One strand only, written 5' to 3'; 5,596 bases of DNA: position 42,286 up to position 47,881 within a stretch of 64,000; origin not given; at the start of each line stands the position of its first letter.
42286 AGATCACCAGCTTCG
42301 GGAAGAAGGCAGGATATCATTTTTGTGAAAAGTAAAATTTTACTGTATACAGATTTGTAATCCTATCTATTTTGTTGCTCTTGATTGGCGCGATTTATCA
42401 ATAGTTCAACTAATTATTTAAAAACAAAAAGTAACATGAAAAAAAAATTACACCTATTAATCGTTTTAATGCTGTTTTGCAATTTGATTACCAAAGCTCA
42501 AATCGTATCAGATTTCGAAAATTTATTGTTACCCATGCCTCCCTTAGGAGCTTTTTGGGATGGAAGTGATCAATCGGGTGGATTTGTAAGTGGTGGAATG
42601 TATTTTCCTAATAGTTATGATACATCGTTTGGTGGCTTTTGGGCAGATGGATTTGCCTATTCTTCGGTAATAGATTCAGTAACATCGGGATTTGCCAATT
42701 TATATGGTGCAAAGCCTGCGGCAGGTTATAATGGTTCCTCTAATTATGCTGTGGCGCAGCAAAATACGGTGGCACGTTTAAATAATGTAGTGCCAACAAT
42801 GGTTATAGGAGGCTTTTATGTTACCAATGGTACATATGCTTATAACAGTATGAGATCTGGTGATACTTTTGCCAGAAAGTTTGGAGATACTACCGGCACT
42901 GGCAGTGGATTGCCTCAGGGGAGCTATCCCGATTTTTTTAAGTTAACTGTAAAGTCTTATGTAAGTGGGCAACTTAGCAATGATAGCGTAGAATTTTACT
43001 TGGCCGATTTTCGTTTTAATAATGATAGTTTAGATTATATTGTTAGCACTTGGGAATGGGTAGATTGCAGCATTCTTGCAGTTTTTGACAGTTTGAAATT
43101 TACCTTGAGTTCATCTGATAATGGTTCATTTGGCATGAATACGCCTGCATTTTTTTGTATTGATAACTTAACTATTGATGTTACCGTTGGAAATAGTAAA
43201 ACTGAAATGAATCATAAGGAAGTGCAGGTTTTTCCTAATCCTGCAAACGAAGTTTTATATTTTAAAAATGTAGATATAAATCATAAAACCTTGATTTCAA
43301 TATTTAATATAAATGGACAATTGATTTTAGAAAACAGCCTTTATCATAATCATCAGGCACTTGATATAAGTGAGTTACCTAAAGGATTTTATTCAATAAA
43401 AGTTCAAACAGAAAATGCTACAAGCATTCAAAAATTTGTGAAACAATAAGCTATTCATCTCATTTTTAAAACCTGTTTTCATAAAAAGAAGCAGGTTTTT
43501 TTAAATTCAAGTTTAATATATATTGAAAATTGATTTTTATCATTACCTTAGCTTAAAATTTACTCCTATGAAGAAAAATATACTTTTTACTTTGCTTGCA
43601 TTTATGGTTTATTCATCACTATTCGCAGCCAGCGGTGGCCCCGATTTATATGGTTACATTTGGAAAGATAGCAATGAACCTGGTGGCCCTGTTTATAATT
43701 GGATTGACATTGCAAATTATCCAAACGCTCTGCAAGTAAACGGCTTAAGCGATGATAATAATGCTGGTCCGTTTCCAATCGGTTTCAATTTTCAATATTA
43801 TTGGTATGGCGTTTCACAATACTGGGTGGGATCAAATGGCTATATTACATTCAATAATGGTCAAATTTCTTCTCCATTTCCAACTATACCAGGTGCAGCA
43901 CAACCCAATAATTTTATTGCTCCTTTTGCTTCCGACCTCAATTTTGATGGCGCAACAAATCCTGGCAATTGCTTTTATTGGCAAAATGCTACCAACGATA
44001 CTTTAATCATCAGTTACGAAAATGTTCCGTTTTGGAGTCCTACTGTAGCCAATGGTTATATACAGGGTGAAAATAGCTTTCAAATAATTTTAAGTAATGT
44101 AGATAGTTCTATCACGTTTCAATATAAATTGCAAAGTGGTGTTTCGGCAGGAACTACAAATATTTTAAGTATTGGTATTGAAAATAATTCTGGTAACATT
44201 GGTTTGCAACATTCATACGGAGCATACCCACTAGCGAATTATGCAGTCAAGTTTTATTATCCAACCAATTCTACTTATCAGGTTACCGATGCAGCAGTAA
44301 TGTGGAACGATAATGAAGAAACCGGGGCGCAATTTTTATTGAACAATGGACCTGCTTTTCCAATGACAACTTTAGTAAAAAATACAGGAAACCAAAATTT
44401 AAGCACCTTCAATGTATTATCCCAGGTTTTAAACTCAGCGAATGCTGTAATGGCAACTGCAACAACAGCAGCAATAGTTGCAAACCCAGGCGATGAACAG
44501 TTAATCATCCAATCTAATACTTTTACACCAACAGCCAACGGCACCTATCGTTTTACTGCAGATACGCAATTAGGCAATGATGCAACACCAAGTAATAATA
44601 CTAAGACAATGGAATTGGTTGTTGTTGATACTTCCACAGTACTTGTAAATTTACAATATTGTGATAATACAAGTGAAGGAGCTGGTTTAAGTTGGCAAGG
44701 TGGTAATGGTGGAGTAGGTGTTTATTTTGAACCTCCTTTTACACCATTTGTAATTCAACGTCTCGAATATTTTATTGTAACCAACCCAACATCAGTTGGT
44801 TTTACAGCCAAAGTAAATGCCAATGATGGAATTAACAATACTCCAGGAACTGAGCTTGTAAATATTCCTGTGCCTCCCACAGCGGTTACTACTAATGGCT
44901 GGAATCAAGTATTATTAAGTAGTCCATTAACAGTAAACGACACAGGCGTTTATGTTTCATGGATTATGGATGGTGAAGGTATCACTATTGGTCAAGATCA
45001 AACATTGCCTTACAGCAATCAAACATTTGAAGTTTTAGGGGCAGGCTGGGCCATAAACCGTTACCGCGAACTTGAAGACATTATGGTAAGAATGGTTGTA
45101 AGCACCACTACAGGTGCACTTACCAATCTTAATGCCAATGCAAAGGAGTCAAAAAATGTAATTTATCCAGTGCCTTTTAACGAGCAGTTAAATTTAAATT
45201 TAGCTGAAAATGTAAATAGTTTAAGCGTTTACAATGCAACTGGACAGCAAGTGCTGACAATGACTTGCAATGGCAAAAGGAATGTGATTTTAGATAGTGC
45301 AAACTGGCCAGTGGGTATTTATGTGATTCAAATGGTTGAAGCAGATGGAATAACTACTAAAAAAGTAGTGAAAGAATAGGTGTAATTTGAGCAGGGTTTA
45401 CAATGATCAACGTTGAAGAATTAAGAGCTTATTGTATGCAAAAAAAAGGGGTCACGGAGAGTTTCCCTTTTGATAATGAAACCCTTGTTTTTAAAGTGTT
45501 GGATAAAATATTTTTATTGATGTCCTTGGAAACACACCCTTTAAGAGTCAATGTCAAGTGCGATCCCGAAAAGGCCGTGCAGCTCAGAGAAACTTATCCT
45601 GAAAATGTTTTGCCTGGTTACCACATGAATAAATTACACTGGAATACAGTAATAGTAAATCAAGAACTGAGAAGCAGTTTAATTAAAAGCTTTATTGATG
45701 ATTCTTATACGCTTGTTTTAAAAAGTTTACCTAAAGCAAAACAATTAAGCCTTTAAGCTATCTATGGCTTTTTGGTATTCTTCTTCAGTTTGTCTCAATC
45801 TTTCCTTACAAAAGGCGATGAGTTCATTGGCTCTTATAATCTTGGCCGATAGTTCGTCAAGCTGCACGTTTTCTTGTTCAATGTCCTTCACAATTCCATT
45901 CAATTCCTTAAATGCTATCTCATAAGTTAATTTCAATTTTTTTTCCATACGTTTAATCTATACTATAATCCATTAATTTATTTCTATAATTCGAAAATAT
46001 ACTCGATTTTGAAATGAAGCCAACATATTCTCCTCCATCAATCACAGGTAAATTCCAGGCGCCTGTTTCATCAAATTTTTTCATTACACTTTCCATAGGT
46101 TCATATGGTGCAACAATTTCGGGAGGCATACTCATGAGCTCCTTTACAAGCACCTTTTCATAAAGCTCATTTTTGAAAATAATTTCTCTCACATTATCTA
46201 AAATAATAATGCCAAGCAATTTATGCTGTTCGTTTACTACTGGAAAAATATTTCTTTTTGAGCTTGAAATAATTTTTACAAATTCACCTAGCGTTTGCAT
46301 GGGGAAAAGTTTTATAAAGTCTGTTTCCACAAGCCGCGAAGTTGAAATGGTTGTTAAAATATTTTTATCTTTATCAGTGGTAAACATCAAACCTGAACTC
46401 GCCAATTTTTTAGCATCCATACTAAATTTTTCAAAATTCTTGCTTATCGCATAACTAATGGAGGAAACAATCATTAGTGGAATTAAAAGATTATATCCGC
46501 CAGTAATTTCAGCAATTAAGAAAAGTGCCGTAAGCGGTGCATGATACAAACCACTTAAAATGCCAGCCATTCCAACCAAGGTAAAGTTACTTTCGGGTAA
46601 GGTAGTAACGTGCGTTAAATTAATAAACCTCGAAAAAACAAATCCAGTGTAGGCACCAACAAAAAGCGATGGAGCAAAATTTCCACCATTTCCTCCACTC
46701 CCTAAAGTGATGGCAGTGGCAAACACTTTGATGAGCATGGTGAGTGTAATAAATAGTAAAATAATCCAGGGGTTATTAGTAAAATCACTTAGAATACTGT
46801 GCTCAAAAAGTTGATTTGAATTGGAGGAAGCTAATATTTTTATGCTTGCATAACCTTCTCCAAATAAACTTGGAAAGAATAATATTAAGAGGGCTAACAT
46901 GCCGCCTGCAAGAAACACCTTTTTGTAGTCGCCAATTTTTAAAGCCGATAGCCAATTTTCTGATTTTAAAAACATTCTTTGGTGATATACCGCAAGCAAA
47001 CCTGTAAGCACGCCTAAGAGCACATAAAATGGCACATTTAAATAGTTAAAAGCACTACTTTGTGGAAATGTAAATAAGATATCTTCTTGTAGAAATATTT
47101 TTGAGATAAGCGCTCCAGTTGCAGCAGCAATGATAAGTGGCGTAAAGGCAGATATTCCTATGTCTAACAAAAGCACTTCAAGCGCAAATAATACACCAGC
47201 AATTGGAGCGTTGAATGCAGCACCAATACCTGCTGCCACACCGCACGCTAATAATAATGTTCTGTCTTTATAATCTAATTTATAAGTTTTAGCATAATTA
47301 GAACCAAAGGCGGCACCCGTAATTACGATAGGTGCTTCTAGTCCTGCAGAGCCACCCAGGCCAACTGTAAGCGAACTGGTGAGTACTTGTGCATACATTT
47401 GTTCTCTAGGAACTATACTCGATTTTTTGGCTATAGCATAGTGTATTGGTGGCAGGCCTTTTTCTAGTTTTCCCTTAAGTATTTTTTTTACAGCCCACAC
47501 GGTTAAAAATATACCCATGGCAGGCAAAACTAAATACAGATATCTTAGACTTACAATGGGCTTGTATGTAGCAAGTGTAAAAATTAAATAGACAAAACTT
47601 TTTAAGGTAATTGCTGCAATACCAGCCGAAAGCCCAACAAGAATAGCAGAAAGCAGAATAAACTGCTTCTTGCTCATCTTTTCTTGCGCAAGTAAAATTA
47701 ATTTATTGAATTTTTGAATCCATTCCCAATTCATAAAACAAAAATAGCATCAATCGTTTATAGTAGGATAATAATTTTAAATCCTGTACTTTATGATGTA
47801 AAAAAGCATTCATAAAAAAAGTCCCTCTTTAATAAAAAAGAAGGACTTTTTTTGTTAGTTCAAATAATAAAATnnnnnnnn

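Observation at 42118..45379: Cobalamin-riboswitch-like leader controlling two T9SS type-A secreted proteins instead of a transporter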

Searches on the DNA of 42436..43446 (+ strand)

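Call 76: search_rna_families(sources=[L089, L108, L116, L119, L126, L094, L127, L098, L099, L111, L124, L152, L154, L167], threshold=gathering)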
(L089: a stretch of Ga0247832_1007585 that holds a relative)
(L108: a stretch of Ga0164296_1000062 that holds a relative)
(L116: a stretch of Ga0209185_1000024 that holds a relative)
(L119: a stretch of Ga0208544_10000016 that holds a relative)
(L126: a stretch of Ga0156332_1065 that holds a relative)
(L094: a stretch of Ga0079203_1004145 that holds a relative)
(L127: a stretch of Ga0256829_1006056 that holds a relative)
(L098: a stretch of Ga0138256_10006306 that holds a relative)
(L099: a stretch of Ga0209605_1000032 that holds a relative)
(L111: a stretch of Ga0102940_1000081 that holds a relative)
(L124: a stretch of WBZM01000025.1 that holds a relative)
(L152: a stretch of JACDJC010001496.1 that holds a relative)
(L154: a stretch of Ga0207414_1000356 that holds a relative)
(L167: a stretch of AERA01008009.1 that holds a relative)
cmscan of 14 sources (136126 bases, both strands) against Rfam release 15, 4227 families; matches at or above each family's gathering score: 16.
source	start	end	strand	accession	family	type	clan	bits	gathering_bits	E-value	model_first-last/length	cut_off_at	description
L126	4722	4900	+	RF00174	Cobalamin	Cis-reg; riboswitch;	CL00101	106.4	31.5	2.6e-25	1-189/189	no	Cobalamin riboswitch aptamer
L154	3344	3539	+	RF00174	Cobalamin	Cis-reg; riboswitch;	CL00101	104.3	31.5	1e-24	1-189/189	no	Cobalamin riboswitch aptamer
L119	3878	4071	+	RF00174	Cobalamin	Cis-reg; riboswitch;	CL00101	102.5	31.5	3.4e-24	1-189/189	no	Cobalamin riboswitch aptamer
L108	4661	4863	+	RF00174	Cobalamin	Cis-reg; riboswitch;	CL00101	100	31.5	1.8e-23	1-189/189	no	Cobalamin riboswitch aptamer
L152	4077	4300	+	RF00174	Cobalamin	Cis-reg; riboswitch;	CL00101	93.3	31.5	1.4e-21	1-189/189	no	Cobalamin riboswitch aptamer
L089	4645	4859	+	RF00174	Cobalamin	Cis-reg; riboswitch;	CL00101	89.5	31.5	1.7e-20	1-189/189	no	Cobalamin riboswitch aptamer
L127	3976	4147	+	RF00174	Cobalamin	Cis-reg; riboswitch;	CL00101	86.5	31.5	1.3e-19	1-189/189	no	Cobalamin riboswitch aptamer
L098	2766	2959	+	RF00174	Cobalamin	Cis-reg; riboswitch;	CL00101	73.2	31.5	8.5e-16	1-189/189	no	Cobalamin riboswitch aptamer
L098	8037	8110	-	RF00005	tRNA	Gene; tRNA;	CL00001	72.2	29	1.7e-13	1-71/71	no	tRNA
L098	8168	8243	-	RF00005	tRNA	Gene; tRNA;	CL00001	67.3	29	3.8e-12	1-71/71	no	tRNA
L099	2236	2371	+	RF00174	Cobalamin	Cis-reg; riboswitch;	CL00101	53.6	31.5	3.3e-10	1-189/189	no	Cobalamin riboswitch aptamer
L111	2805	2943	+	RF00174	Cobalamin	Cis-reg; riboswitch;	CL00101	44.2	31.5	1.6e-07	1-189/189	no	Cobalamin riboswitch aptamer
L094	4745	4839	+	RF01689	AdoCbl-II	Cis-reg; riboswitch;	CL00101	42.1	36.5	2.3e-06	1-81/81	no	AdoCbl-II (Cobalamin/B12) riboswitch aptamer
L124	2826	2967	+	RF00174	Cobalamin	Cis-reg; riboswitch;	CL00101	41.3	31.5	1.1e-06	1-189/189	no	Cobalamin riboswitch aptamer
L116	4719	4851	+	RF00174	Cobalamin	Cis-reg; riboswitch;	CL00101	38.9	31.5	5.4e-06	1-189/189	no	Cobalamin riboswitch aptamer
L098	8335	8416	-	RF00005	tRNA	Gene; tRNA;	CL00001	36.4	29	0.0012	8-71/71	5'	tRNA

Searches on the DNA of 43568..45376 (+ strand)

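Call 40: search_rna_families(sources=[L001, L002, L003, L081, L083, L084, L086, L087, L088], threshold=gathering)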
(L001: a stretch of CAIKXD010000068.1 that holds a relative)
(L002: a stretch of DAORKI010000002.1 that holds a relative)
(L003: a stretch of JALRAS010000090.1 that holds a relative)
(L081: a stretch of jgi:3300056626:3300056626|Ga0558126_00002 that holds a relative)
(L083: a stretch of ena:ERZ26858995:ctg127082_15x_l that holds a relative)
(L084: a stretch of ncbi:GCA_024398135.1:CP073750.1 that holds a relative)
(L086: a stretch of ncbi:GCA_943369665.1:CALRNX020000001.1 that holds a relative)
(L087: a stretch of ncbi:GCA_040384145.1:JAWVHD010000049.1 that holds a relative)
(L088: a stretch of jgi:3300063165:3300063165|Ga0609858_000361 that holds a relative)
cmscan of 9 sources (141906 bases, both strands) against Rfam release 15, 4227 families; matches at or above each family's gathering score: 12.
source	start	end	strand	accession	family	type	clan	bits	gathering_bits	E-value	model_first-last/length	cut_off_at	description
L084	7617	7812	+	RF00174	Cobalamin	Cis-reg; riboswitch;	CL00101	109.8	31.5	2.8e-26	1-189/189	no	Cobalamin riboswitch aptamer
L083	7649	7848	+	RF00174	Cobalamin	Cis-reg; riboswitch;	CL00101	101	31.5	9.3e-24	1-189/189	no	Cobalamin riboswitch aptamer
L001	4519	4733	+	RF00174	Cobalamin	Cis-reg; riboswitch;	CL00101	94.2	31.5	8.6e-22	1-189/189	no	Cobalamin riboswitch aptamer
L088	5752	5963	+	RF00174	Cobalamin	Cis-reg; riboswitch;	CL00101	88.6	31.5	3.4e-20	1-189/189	no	Cobalamin riboswitch aptamer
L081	7654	7871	+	RF00174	Cobalamin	Cis-reg; riboswitch;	CL00101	84.6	31.5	4.7e-19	1-189/189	no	Cobalamin riboswitch aptamer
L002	4431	4644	+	RF00174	Cobalamin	Cis-reg; riboswitch;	CL00101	80.9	31.5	5.2e-18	1-189/189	no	Cobalamin riboswitch aptamer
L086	5721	6002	+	RF00174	Cobalamin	Cis-reg; riboswitch;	CL00101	72.6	31.5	1.3e-15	1-189/189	no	Cobalamin riboswitch aptamer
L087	5705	6005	+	RF00174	Cobalamin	Cis-reg; riboswitch;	CL00101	69.4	31.5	1e-14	1-189/189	no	Cobalamin riboswitch aptamer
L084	2596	2669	-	RF00005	tRNA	Gene; tRNA;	CL00001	67.2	29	4.1e-12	1-71/71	no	tRNA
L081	2673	2754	+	RF00005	tRNA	Gene; tRNA;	CL00001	54.1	29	1.7e-08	1-71/71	no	tRNA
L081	3016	3097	+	RF00005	tRNA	Gene; tRNA;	CL00001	54.1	29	1.7e-08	1-71/71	no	tRNA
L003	5313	5404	-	RF01725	SAM-I-IV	Cis-reg; riboswitch;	CL00012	43.1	41.1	0.0026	1-99/99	no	SAM-I/IV (S-adenosyl methionine) riboswitch aptamer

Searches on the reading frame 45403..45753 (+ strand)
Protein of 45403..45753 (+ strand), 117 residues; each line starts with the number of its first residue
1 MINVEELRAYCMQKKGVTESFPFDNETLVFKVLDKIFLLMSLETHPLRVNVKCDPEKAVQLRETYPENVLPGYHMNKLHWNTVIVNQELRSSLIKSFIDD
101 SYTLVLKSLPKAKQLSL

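Call 7: search_protein_families(library=pfam, proteins=[window:45403-45753:+], max_evalue=0.1)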
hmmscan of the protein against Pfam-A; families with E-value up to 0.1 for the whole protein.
window:45403-45753:+ (117 aa): 1 family
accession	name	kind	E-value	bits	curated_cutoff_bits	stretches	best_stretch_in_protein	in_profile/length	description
PF04237.18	YjbR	-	5.1e-29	101.2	30.1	1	13-104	2-88/88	YjbR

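Call 8: search_protein_families(library=ncbifam, proteins=[window:45403-45753:+], max_evalue=0.1)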
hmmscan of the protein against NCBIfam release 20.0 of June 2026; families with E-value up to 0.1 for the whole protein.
window:45403-45753:+ (117 aa): 1 family
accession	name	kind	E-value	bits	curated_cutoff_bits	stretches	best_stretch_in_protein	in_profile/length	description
NF007603.0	PRK10250.1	equivalog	3.1e-22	79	183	1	17-115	20-117/122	MmcQ/YjbR family DNA-binding protein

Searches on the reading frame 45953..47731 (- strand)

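Call 29: search_protein_families(library=pfam, proteins=[window:45953-47731:-], max_evalue=0.001)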
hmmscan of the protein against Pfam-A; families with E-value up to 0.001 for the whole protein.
window:45953-47731:- (592 aa): 2 families
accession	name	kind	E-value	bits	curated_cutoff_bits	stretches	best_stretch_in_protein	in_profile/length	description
PF00654.25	Voltage_CLC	-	1.4e-80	271.5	24.8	1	74-430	2-345/346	Voltage gated chloride channel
PF00571.33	CBS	-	1.1e-12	48.5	24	1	529-580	1-53/57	CBS domain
